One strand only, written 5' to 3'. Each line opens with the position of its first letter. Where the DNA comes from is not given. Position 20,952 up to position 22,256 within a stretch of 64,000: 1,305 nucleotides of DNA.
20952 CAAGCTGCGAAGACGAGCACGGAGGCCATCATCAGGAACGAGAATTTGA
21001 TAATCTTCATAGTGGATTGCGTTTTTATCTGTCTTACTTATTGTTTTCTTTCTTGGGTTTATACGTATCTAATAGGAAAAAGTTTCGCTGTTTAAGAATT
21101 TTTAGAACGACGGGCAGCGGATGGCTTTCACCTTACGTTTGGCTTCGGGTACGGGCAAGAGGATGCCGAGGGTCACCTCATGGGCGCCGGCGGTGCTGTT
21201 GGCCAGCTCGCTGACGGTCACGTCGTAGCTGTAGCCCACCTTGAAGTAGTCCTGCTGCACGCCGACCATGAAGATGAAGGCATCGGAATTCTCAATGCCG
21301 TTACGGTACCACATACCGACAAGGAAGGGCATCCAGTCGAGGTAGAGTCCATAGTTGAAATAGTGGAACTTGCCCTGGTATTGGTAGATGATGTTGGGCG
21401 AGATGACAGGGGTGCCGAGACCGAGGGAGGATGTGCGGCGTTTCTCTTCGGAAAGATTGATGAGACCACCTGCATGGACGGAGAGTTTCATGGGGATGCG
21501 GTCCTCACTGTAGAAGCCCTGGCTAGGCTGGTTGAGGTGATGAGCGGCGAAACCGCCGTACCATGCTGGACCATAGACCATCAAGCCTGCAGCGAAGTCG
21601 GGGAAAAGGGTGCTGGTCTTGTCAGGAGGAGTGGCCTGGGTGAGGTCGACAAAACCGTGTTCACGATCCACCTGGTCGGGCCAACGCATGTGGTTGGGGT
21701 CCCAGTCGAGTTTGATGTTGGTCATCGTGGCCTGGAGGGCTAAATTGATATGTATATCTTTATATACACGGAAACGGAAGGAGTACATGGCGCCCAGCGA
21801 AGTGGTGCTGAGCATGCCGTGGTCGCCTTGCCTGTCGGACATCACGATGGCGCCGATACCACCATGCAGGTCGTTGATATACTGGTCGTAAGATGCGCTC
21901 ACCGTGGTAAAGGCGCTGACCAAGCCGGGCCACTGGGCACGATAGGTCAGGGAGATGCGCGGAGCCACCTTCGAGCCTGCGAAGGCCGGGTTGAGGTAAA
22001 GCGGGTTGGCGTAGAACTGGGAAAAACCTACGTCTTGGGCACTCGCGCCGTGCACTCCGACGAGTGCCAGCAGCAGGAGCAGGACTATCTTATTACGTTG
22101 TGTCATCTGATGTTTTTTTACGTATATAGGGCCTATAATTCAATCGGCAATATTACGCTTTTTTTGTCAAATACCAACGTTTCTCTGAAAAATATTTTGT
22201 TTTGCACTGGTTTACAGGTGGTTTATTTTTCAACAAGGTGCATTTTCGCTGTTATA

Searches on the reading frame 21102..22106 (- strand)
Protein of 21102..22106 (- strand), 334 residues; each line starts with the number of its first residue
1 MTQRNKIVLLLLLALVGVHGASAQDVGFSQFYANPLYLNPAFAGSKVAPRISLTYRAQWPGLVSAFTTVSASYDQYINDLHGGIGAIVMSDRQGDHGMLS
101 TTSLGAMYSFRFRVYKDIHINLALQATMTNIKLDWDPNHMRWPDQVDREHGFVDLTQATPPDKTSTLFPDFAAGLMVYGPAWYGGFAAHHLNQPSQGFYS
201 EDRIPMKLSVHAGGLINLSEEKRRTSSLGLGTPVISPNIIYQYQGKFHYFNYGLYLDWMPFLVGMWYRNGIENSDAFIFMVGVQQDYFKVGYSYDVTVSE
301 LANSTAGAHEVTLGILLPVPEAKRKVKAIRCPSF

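Call 55: search_protein_families(library=ncbifam, proteins=[window:21102-22106:-], max_evalue=0.00001)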
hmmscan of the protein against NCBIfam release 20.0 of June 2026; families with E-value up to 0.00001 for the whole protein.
window:21102-22106:- (334 aa): 1 family
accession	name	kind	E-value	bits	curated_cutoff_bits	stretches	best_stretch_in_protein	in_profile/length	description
TIGR03519.1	T9SS_PorP_fam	subfamily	2.9e-67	227.2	90.55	1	5-315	3-290/292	PorP/SprF family type IX secretion system membrane protein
